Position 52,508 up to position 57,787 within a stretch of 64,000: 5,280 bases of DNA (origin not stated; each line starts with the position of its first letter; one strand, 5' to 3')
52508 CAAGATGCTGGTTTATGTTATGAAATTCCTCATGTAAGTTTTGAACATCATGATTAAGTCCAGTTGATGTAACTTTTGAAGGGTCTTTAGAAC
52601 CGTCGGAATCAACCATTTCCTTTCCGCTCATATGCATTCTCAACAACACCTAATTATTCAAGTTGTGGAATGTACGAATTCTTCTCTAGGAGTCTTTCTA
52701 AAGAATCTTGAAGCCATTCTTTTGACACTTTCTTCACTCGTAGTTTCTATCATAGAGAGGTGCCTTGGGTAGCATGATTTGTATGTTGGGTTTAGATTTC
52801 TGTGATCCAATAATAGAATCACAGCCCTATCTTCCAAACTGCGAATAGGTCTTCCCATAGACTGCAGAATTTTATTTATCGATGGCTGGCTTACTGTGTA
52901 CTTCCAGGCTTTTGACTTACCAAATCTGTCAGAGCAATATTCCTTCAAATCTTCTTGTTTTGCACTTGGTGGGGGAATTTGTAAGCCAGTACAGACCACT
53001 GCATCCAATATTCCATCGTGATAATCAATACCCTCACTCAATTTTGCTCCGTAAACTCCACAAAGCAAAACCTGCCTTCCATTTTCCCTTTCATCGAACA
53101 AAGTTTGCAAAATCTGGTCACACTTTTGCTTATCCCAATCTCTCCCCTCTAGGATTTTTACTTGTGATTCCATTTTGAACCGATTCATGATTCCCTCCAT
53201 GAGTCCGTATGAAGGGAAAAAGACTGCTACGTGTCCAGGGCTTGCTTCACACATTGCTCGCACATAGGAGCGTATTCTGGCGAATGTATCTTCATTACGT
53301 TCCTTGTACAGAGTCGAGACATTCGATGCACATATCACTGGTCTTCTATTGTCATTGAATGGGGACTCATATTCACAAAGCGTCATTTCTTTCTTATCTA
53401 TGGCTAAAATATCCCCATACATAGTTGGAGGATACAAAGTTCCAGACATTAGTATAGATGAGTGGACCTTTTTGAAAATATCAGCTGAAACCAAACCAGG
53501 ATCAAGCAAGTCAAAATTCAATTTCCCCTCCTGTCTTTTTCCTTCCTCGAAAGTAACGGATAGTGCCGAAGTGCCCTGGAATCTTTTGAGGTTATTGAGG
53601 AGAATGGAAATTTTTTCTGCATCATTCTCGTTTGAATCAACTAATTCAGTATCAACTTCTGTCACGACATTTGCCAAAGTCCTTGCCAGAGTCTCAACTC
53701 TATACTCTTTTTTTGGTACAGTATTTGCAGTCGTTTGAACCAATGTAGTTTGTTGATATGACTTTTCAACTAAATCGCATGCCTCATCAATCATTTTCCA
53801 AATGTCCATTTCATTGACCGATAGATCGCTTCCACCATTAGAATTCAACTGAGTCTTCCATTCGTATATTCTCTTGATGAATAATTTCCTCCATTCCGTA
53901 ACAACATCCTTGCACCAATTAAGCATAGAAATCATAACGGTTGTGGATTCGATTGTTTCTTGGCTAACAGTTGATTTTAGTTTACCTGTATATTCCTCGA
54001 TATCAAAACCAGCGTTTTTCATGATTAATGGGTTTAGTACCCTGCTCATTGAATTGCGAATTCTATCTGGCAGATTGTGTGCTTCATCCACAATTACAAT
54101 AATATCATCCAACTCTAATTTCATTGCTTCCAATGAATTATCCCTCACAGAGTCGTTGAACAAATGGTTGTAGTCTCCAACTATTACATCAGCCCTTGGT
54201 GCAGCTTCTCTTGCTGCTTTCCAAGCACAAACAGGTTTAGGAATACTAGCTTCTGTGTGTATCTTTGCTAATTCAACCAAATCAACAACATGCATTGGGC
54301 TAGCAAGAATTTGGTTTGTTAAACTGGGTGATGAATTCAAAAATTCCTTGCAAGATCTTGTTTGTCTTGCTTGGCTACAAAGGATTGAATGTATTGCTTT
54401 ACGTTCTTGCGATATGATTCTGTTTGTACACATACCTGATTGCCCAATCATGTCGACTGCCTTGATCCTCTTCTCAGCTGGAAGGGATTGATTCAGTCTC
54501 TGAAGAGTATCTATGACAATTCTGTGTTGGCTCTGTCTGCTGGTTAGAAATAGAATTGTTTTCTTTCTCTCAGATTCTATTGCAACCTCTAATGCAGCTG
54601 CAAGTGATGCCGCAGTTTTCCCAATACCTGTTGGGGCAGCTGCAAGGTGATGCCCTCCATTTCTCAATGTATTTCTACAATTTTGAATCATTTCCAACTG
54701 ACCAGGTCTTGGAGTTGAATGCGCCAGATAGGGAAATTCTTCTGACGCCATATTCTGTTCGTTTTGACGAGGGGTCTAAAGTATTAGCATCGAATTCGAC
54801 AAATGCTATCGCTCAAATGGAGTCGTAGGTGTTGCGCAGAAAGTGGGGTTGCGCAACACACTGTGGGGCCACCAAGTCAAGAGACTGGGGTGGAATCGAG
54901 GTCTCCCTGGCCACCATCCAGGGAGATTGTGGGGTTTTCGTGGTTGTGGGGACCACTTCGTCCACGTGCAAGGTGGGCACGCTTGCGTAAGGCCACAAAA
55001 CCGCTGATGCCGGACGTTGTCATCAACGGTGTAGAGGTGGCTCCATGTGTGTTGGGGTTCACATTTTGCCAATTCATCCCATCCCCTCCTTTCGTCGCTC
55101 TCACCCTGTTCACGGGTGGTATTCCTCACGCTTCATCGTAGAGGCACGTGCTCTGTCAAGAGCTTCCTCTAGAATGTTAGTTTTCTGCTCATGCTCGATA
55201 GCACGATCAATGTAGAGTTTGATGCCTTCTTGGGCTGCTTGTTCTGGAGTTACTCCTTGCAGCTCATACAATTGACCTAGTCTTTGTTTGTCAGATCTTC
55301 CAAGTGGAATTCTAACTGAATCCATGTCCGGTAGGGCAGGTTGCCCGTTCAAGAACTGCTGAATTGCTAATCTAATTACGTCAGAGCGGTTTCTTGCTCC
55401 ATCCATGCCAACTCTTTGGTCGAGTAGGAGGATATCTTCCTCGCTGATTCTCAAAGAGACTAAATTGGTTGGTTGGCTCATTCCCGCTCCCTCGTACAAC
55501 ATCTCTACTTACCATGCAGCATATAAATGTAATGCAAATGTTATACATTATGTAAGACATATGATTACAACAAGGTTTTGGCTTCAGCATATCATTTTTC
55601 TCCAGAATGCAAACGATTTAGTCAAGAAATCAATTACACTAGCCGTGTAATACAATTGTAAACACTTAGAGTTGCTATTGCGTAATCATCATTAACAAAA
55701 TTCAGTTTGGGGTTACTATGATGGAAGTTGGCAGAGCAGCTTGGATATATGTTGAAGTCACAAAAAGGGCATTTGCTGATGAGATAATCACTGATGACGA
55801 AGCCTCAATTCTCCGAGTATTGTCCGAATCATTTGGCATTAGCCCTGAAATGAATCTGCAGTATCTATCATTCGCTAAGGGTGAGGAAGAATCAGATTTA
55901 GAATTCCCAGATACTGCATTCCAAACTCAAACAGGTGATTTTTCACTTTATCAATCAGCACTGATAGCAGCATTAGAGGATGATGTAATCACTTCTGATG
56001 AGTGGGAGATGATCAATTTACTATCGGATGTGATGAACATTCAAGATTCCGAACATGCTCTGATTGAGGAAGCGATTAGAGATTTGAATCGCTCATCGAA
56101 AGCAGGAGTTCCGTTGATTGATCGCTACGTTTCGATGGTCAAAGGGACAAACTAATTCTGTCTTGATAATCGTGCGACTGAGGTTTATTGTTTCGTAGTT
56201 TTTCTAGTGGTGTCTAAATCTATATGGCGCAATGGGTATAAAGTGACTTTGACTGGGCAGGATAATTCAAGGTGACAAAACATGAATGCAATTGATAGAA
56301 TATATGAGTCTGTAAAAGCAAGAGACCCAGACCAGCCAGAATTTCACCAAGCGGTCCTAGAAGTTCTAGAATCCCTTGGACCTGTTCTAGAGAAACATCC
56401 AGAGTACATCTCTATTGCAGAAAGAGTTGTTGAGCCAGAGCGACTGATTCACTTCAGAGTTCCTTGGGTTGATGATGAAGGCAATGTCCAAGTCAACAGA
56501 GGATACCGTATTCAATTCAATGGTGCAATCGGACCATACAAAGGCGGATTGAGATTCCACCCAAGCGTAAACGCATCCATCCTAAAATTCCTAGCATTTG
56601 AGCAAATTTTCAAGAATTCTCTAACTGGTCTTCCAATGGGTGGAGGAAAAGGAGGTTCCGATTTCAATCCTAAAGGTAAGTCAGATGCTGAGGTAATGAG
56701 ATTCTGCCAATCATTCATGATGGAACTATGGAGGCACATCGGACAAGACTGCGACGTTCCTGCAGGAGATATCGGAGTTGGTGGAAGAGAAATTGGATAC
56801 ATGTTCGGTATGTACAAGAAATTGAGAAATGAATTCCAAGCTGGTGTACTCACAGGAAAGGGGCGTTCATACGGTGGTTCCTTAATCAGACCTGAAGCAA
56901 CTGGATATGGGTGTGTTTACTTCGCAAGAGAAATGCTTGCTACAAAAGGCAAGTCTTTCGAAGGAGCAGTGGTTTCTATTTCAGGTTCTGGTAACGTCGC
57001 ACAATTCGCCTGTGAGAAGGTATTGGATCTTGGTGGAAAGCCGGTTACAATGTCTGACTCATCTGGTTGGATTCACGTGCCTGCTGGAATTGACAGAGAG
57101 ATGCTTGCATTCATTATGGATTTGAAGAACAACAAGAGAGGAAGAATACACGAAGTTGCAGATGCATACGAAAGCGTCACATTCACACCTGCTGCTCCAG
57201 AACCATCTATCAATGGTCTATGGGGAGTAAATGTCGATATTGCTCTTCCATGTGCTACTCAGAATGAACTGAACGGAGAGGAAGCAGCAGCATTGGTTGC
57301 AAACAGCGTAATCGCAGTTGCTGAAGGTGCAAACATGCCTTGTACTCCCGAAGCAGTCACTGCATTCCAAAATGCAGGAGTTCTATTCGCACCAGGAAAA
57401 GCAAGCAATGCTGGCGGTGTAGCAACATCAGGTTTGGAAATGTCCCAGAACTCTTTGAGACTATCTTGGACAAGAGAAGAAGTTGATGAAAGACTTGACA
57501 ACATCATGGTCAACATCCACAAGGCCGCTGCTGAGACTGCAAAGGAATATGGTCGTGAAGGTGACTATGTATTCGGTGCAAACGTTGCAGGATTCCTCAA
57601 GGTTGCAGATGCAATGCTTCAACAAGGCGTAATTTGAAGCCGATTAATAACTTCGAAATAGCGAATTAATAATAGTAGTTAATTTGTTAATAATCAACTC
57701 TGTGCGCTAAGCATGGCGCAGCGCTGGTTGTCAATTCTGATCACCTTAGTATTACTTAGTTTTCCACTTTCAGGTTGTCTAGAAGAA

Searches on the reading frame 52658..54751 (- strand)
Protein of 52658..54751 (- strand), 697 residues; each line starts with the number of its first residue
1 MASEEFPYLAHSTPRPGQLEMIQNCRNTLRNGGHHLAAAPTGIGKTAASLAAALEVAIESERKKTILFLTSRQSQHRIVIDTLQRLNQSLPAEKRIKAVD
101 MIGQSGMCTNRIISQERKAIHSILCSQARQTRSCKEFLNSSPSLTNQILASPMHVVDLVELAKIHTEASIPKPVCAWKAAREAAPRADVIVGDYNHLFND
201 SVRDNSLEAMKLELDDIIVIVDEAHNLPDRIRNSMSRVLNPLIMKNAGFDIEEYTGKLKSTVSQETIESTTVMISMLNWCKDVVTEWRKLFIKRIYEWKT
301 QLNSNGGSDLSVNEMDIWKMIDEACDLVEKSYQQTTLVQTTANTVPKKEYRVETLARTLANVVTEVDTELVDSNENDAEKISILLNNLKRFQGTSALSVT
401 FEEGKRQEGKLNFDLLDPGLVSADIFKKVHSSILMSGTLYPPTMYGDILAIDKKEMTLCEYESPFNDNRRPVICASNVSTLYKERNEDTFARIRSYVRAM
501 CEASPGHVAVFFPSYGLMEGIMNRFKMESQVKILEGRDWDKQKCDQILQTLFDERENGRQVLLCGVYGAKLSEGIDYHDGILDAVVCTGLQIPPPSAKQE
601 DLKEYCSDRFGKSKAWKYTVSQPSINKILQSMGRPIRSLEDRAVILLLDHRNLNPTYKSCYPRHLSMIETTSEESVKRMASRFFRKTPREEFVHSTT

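Call 24: search_protein_families(library=pfam, proteins=[window:52658-54751:-])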
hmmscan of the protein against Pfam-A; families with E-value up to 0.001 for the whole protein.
window:52658-54751:- (697 aa): 5 families
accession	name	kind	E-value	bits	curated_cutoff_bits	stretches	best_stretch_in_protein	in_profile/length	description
PF13307.12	Helicase_C_2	-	1.3e-29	103.8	25.3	1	499-665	3-167/170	Helicase C-terminal domain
PF06733.21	DEAD_2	-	9.8e-20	71.3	21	1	73-237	6-165/172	DEAD_2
PF04851.21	ResIII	-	2.1e-10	41.2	22.5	1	13-240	3-148/164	Type III restriction enzyme, res subunit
PF00270.35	DEAD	-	9.4e-08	32.4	26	1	18-89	4-71/167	DEAD/DEAH box helicase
PF06777.17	HBB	-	1.6e-05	25.1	30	1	416-484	126-190/190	Helical and beta-bridge domain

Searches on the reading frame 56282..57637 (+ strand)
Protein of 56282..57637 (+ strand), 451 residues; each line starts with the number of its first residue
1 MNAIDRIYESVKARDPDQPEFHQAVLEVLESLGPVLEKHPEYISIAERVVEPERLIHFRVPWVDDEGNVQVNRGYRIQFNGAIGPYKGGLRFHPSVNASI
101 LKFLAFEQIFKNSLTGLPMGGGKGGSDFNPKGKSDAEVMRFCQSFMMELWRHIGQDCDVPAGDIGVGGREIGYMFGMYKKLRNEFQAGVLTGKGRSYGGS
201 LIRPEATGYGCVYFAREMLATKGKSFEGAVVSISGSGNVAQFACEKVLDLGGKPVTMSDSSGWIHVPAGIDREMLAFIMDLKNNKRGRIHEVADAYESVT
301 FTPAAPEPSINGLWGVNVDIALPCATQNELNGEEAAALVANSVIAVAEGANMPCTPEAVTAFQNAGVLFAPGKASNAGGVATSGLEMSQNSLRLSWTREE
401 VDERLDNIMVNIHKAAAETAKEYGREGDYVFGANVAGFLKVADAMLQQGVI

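Call 24: search_protein_families(library=pfam, proteins=[window:56282-57637:+])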
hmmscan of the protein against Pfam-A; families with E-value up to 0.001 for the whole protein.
window:56282-57637:+ (451 aa): 2 families
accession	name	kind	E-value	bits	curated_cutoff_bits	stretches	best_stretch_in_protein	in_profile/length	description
PF00208.27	ELFV_dehydrog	-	1.4e-85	287.3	23.4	1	198-449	1-241/241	Glutamate/Leucine/Phenylalanine/Valine dehydrogenase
PF02812.23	ELFV_dehydrog_N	-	2.3e-52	176.5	25.3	1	52-180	1-129/129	Glu/Leu/Phe/Val dehydrogenase, dimerisation domain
